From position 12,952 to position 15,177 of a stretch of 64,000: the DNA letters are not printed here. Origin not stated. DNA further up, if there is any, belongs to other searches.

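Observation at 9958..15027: MtrC-MtrA-MtrB-like porin-cytochrome conduit (two decahaem cytochromes + large beta-barrel) in Shewanella-like gene order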

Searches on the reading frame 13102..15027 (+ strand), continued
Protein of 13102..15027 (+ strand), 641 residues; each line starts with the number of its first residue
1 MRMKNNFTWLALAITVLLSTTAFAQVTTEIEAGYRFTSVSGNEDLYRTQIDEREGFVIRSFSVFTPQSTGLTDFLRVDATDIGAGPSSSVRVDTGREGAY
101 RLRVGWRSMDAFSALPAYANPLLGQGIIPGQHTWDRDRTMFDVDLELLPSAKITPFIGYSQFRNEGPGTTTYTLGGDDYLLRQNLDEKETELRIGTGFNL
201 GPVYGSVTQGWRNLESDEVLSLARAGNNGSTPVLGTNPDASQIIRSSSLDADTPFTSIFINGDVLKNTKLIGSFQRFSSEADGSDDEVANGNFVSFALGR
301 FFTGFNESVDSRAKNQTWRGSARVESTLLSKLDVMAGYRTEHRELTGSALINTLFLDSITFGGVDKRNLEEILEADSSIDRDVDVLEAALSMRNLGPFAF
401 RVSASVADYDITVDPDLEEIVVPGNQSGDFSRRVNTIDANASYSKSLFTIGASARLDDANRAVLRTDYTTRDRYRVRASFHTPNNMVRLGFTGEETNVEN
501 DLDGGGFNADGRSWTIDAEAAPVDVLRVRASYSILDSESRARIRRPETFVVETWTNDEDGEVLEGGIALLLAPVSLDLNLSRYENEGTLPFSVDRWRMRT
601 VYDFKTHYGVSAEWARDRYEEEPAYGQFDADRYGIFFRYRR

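Call 35: search_protein_families(library=ncbifam, proteins=[L007:2951-4501:-, L029:1855-3732:-, L029:374-1855:-, L058:10199-10894:+, L009:1000-1944:+, L051:10158-11495:+, L051:12330-13847:+], max_evalue=0.001)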
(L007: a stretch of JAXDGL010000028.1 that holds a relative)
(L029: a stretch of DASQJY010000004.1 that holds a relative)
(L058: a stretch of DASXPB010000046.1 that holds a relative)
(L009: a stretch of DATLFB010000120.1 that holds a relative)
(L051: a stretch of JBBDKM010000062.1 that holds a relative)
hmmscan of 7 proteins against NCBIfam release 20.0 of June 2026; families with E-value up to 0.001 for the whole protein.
L007:2951-4501:- (517 aa): 3 families
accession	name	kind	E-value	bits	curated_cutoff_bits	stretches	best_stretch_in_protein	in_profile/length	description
TIGR03153.1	cytochr_NrfH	equivalog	1.8e-13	50.7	134.2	1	130-235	5-110/138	cytochrome c nitrite reductase small subunit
NF047727.1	4hemeCytCCctA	equivalog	1.6e-06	28.2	180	1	450-511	34-88/109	tetraheme c-type cytochrome CctA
TIGR04315.1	octaheme_Shew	subfamily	0.00014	21.1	375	1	150-235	68-153/440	tetrathionate reductase family octaheme c-type cytochrome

L029:1855-3732:- (626 aa): 10 families
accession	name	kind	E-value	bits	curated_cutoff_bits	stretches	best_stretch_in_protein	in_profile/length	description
TIGR01583.1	formate-DH-gamm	equivalog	1.2e-19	71.1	115.85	1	413-615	3-200/204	formate dehydrogenase subunit gamma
TIGR03508.1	decahem_SO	subfamily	9.9e-15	54.7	192.2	1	43-230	64-257/258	DmsE family decaheme c-type cytochrome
NF007924.0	PRK10639.1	equivalog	4.6e-13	49.4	341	1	410-619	5-205/211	formate dehydrogenase cytochrome b556 subunit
NF007558.0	PRK10179.1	equivalog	7.3e-11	42.1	339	1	410-623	5-211/217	formate dehydrogenase-N subunit gamma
NF041028.1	decahem_GSU2203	exception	1.1e-07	31.4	325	0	171-348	51-211/317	GSU2203 family decaheme c-type cytochrome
NF008659.0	PRK11659.1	equivalog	8e-07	28.9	184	0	308-351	134-174/188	cytochrome c nitrite reductase pentaheme subunit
TIGR04257.1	nanowire_3heme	domain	4.3e-06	26.8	40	0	169-223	14-60/75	c(7)-type cytochrome triheme domain-containing protein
TIGR01905.1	paired_CXXCH_1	subfamily_domain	9.5e-06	25.4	25.2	0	123-154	7-39/41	doubled CXXCH domain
TIGR03146.1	cyt_nit_nrfB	equivalog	8.4e-05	22.9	166.6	0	52-84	14-53/145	cytochrome c nitrite reductase pentaheme subunit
TIGR02125.1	CytB-hydogenase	equivalog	0.00084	18.9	121.5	1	418-583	6-189/212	Ni/Fe-hydrogenase, b-type cytochrome subunit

L029:374-1855:- (494 aa): 5 families
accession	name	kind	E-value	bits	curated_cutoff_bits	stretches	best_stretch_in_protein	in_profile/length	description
TIGR03153.1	cytochr_NrfH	equivalog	6.8e-13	48.9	134.2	1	109-212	5-109/138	cytochrome c nitrite reductase small subunit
NF047727.1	4hemeCytCCctA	equivalog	1e-05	25.6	180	1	429-490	34-88/109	tetraheme c-type cytochrome CctA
NF011606.0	PRK15032.1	equivalog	3.3e-05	23.2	455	1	102-189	17-108/390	pentaheme c-type cytochrome TorC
TIGR02162.1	torC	equivalog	8.3e-05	22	478.2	1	103-191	17-109/387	pentaheme c-type cytochrome TorC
TIGR03508.1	decahem_SO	subfamily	0.00029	20.4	192.2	0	418-490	83-151/258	DmsE family decaheme c-type cytochrome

L058:10199-10894:+ (232 aa): 5 families
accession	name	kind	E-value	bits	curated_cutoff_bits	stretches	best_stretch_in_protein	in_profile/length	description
TIGR03153.1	cytochr_NrfH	equivalog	1.9e-11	44.2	134.2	1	80-219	7-134/138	cytochrome c nitrite reductase small subunit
TIGR02161.1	napC_nirT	subfamily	2.2e-06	27.7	310.6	1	57-172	5-111/185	periplasmic nitrate (or nitrite) reductase c-type cytochrome, NapC/NirT family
TIGR02162.1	torC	equivalog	6e-06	25.8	478.2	1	85-223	29-179/387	pentaheme c-type cytochrome TorC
NF011606.0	PRK15032.1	equivalog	1.6e-05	24.2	455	1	77-166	24-104/390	pentaheme c-type cytochrome TorC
NF007906.0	PRK10617.1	equivalog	0.00061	19.7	349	1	72-168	29-116/200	cytochrome c-type protein NapC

L009:1000-1944:+ (315 aa): 10 families
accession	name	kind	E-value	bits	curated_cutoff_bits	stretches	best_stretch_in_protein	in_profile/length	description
TIGR03508.1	decahem_SO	subfamily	1.7e-73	247.3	192.2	1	57-309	3-258/258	DmsE family decaheme c-type cytochrome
NF041028.1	decahem_GSU2203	exception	1.3e-69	234.9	325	1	25-309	6-305/317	GSU2203 family decaheme c-type cytochrome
TIGR01905.1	paired_CXXCH_1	subfamily_domain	6e-29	99.7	25.2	2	239-274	1-37/41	doubled CXXCH domain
NF008659.0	PRK11659.1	equivalog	2e-15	57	184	1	17-189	10-178/188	cytochrome c nitrite reductase pentaheme subunit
TIGR03146.1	cyt_nit_nrfB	equivalog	3.3e-10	40.4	166.6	1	54-181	8-144/145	cytochrome c nitrite reductase pentaheme subunit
TIGR03153.1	cytochr_NrfH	equivalog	7.6e-10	39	134.2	0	165-209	22-64/138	cytochrome c nitrite reductase small subunit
NF041198.1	UshA_like_PCGU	equivalog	2e-09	36.6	275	1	58-132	444-512/519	UshA-like (seleno)protein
TIGR03507.1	decahem_SO1788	subfamily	3.3e-09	35.8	209.3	1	46-134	233-308/672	OmcA/MtrC family decaheme c-type cytochrome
TIGR04315.1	octaheme_Shew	subfamily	0.00023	20.3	375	0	88-156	186-253/440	tetrathionate reductase family octaheme c-type cytochrome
NF047727.1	4hemeCytCCctA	equivalog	0.00098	19.2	180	1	173-232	59-108/109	tetraheme c-type cytochrome CctA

L051:10158-11495:+ (446 aa): 10 families
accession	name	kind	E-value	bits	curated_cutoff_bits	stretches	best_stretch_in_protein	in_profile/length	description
TIGR03508.1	decahem_SO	subfamily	3.1e-23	82.6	192.2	2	206-371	18-175/258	DmsE family decaheme c-type cytochrome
NF041028.1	decahem_GSU2203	exception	3.9e-10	39.4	325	1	180-377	38-214/317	GSU2203 family decaheme c-type cytochrome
TIGR04257.1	nanowire_3heme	domain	7.5e-09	35.6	40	0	282-316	25-62/75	c(7)-type cytochrome triheme domain-containing protein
NF008659.0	PRK11659.1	equivalog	1e-08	35.1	184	1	61-172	77-182/188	cytochrome c nitrite reductase pentaheme subunit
NF040967.1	cytc_ExtN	equivalog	1.7e-06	27.1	200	0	139-259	27-139/415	selenite/tellurite reduction operon c-type cytochrome ExtN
NF040968.1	FeS_ExtO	equivalog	1.9e-06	26.9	200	0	139-259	27-139/416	selenite/tellurite reduction operon b-type cytochrome iron-sulfur cluster-binding subunit ExtO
TIGR02161.1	napC_nirT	subfamily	2.6e-06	27.4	310.6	0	121-162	47-87/185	periplasmic nitrate (or nitrite) reductase c-type cytochrome, NapC/NirT family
TIGR03146.1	cyt_nit_nrfB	equivalog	5.2e-05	23.5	166.6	0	303-343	9-48/145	cytochrome c nitrite reductase pentaheme subunit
NF007906.0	PRK10617.1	equivalog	0.00013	21.8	349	0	121-164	56-98/200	cytochrome c-type protein NapC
TIGR03153.1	cytochr_NrfH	equivalog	0.00051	20.1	134.2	0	118-163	27-65/138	cytochrome c nitrite reductase small subunit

L051:12330-13847:+ (506 aa): 4 families
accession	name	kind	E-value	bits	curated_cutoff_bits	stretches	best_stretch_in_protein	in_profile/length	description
TIGR03153.1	cytochr_NrfH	equivalog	1.9e-13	50.6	134.2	1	136-242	6-110/138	cytochrome c nitrite reductase small subunit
NF047727.1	4hemeCytCCctA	equivalog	3.3e-05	24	180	1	456-493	34-71/109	tetraheme c-type cytochrome CctA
TIGR02162.1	torC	equivalog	0.00031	20.1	478.2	0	145-220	29-109/387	pentaheme c-type cytochrome TorC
NF011606.0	PRK15032.1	equivalog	0.00091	18.4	455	0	133-213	19-102/390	pentaheme c-type cytochrome TorC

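Call 36: search_protein_families(library=ncbifam, alignment_id=A1, max_evalue=1)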
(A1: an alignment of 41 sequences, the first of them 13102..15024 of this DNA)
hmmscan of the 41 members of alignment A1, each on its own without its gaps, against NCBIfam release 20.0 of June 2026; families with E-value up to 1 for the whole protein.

A. member 1, window:13102-15024:+ (641 aa): 1 family
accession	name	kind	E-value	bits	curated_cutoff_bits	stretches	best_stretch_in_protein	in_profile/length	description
TIGR04219.1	OMP_w_GlyGly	subfamily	0.039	13.2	105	0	8-47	3-41/234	TIGR04219 family outer membrane beta-barrel protein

B. families by the number of members that match (of 41 scanned): 7 families
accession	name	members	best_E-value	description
TIGR03509.1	OMP_MtrB_PioB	10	0.00016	MtrB/PioB family decaheme-associated outer membrane protein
TIGR04219.1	OMP_w_GlyGly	9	0.025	TIGR04219 family outer membrane beta-barrel protein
NF041027.1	GSU2204_Se_pt_1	8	6e-05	GSU2204 family CXXCH-containing (seleno)protein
TIGR03477.1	DMSO_red_II_gam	2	0.0042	DMSO reductase family type II enzyme, heme b subunit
NF009357.0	PRK12712.1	1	0.007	flagellar rod assembly protein/muramidase FlgJ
NF051459.1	pyoverdine_PvdO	1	0.068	dihydropyoverdine dehydrogenase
NF004793.0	PRK06141.1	1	0.088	bifunctional Delta(1)-pyrroline-2-carboxylate/Delta(1)-piperideine-2-carboxylate reductase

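Call 57: search_protein_representatives(alignment_id=A1)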
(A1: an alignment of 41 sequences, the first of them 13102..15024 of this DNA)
Query: 41 sequences, 644 profile positions. Proteins with E-value up to 0.001 (for the whole library): 997; up to 1e-10: 635; up to 1e-30: 221. The best 150 are listed.
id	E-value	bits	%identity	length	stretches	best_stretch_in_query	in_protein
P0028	0.0e+00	1012.1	-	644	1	2-644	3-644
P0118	1.1e-280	949.3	-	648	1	6-644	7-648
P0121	2.6e-264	895.2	-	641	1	7-643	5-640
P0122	7.4e-264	893.7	-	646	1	1-644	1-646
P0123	4.0e-249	845.0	-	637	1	11-643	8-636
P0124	6.1e-243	824.6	-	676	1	5-644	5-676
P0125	5.1e-230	781.9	-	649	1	10-644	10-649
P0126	1.3e-214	731.0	-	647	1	7-642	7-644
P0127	1.6e-209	714.2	-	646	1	14-644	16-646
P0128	6.0e-208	709.0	-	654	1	16-644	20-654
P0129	1.6e-206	704.3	-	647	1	10-644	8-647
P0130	5.7e-203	692.5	-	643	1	10-644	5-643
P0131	7.6e-203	692.1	-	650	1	9-643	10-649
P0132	1.1e-199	681.6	-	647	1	9-643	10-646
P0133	8.7e-198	675.4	-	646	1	2-642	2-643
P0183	1.1e-78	281.9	-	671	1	26-630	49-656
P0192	3.2e-70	253.9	-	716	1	26-637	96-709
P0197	1.1e-68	248.9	-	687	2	25-366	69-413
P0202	1.1e-64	235.7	-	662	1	14-626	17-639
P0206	5.9e-63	230.0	-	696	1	30-636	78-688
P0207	3.4e-60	220.8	-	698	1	25-596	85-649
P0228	1.0e-50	189.5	-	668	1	22-641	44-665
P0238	1.1e-48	182.8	-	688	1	18-642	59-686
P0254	1.1e-44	169.6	-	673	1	25-639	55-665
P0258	2.5e-44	168.4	-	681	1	30-560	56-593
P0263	1.8e-42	162.3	-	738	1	25-634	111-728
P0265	5.0e-42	160.8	-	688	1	28-634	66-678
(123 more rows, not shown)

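Call 58: search_protein_families(library=pfam, proteins=[P0183, P0192, P0197, P0206, P0207, P0228, P0238, P0254, P0263, P0265], max_evalue=0.01)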
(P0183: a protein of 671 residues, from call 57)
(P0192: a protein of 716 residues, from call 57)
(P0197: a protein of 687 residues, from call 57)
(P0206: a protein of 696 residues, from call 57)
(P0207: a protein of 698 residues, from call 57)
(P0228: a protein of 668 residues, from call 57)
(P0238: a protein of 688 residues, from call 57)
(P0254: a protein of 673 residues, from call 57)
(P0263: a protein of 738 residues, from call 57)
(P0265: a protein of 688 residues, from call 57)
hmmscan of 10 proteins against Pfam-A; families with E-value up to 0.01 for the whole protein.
P0183 (671 aa): 2 families
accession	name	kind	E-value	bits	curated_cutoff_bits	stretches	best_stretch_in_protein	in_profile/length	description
PF10677.15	DUF2490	-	0.0021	18.3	29.8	0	409-439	147-177/186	Protein of unknown function (DUF2490)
PF13505.12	OMP_b-brl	-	0.0057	17.3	28.7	0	455-488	122-155/175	Outer membrane protein beta-barrel domain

P0192 (716 aa): 0 families

P0197 (687 aa): 0 families

P0206 (696 aa): 0 families

P0207 (698 aa): 0 families

P0228 (668 aa): 0 families

P0238 (688 aa): 0 families

P0254 (673 aa): 0 families

P0263 (738 aa): 0 families

P0265 (688 aa): 0 families

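Call 60: search_solved_structures(query=A2, max_evalue=10, show_alignments=2)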
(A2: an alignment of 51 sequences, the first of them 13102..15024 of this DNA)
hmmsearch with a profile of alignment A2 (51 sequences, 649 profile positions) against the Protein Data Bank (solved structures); distinct sequences matched with E-value up to 10: 1.
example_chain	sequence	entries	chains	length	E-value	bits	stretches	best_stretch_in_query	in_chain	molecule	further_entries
1zs8_A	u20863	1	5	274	0.81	11.1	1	185-219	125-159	histocompatibility 2, M region locus 10.5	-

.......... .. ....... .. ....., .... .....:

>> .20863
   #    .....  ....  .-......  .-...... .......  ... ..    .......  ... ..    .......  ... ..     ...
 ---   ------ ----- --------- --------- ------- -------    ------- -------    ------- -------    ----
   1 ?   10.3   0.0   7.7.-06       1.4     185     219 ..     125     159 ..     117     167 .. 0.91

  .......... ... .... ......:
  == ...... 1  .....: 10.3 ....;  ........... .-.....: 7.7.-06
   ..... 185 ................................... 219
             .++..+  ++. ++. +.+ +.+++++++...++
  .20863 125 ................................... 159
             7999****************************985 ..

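Call 61: search_protein_families(library=ncbifam, alignment_id=A2, max_evalue=1)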
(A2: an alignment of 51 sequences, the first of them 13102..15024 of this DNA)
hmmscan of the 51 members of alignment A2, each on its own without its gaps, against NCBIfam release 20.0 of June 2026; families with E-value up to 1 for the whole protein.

A. member 1, window:13102-15024:+ (641 aa): 1 family
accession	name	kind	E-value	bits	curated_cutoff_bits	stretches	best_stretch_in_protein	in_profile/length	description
TIGR04219.1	OMP_w_GlyGly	subfamily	0.039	13.2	105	0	8-47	3-41/234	TIGR04219 family outer membrane beta-barrel protein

B. families by the number of members that match (of 51 scanned): 18 families
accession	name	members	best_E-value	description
NF041027.1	GSU2204_Se_pt_1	15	4.1e-08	GSU2204 family CXXCH-containing (seleno)protein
TIGR03509.1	OMP_MtrB_PioB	7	0.00039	MtrB/PioB family decaheme-associated outer membrane protein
TIGR04219.1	OMP_w_GlyGly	4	0.025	TIGR04219 family outer membrane beta-barrel protein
NF011963.0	PRK15434.1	1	0.0033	GDP-mannose mannosyl hydrolase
NF047903.1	MmDecMmdC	1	0.0046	methylmalonyl-CoA decarboxylase subunit gamma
NF033709.1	PorV_fam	1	0.011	PorV/PorQ family protein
TIGR01786.1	TonB-hemlactrns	1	0.02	TonB-dependent hemoglobin/transferrin/lactoferrin family receptor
TIGR04565.1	OMP_myx_plus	1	0.021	outer membrane beta-barrel domain-containing protein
NF033652.1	LbtU_sider_porin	1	0.044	LbtU family siderophore porin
NF001747.0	PRK00466.1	1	0.077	N-acetyl-lysine deacetylase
TIGR01741.1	staph_tand_hypo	1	0.11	TIGR01741 family protein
NF033771.1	colonize_BriC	1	0.12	biofilm-regulating peptide BriC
NF047351.1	lipase_YSIRK_Sa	1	0.12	YSIRK-targeted triacylglycerol lipase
NF002579.0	PRK02231.1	1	0.13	NAD(+) kinase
NF038067.1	OMP_CarO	1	0.15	ornithine uptake porin CarO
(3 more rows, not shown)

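Call 62: search_protein_families(library=ncbifam, proteins=[P0183, P0192, P0197, P0206, P0228, P0238, P0254, P0263, P0051, P0095], max_evalue=0.1)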
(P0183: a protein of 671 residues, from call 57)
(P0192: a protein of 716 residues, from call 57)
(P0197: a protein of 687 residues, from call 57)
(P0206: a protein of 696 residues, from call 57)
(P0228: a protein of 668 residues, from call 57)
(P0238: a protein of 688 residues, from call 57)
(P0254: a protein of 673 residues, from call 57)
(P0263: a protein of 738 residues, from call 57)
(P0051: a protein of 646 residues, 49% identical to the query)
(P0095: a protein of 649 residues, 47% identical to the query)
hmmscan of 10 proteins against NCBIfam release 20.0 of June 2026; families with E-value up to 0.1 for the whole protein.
P0183 (671 aa): 1 family
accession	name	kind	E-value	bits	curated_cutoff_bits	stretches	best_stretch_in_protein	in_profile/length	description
NF041027.1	GSU2204_Se_pt_1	equivalog_domain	4.1e-08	32.5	350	1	416-493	383-454/580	GSU2204 family CXXCH-containing (seleno)protein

P0192 (716 aa): 2 families
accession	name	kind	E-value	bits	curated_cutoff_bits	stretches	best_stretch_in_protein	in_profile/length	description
NF041027.1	GSU2204_Se_pt_1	equivalog_domain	0.00023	20.1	350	1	458-619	420-576/580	GSU2204 family CXXCH-containing (seleno)protein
TIGR01786.1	TonB-hemlactrns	subfamily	0.02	13.2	323.75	1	467-532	400-462/719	TonB-dependent hemoglobin/transferrin/lactoferrin family receptor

P0197 (687 aa): 1 family
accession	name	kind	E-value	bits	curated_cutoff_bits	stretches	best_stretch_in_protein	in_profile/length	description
NF041027.1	GSU2204_Se_pt_1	equivalog_domain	0.0046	15.8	350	0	517-579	501-565/580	GSU2204 family CXXCH-containing (seleno)protein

P0206 (696 aa): 0 families

P0228 (668 aa): 1 family
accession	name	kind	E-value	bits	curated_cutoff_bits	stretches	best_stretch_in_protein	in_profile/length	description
NF041027.1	GSU2204_Se_pt_1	equivalog_domain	1.3e-06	27.5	350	1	492-566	497-573/580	GSU2204 family CXXCH-containing (seleno)protein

P0238 (688 aa): 1 family
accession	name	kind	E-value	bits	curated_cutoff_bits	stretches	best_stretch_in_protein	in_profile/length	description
NF041027.1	GSU2204_Se_pt_1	equivalog_domain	0.0045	15.8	350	1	516-586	501-573/580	GSU2204 family CXXCH-containing (seleno)protein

P0254 (673 aa): 1 family
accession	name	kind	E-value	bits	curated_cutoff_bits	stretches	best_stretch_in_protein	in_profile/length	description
NF047903.1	MmDecMmdC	equivalog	0.0046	17.4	200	1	18-59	26-69/132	methylmalonyl-CoA decarboxylase subunit gamma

P0263 (738 aa): 1 family
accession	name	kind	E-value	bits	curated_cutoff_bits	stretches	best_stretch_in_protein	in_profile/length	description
NF041027.1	GSU2204_Se_pt_1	equivalog_domain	0.0023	16.8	350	0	485-559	384-454/580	GSU2204 family CXXCH-containing (seleno)protein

P0051 (646 aa): 1 family
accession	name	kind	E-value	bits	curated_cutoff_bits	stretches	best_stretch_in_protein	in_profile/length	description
TIGR03509.1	OMP_MtrB_PioB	subfamily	0.059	11.9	240.05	0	472-584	450-567/662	MtrB/PioB family decaheme-associated outer membrane protein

P0095 (649 aa): 1 family
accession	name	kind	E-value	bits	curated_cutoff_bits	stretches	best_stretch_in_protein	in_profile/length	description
NF041027.1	GSU2204_Se_pt_1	equivalog_domain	0.00073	18.4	350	0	381-417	371-407/580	GSU2204 family CXXCH-containing (seleno)protein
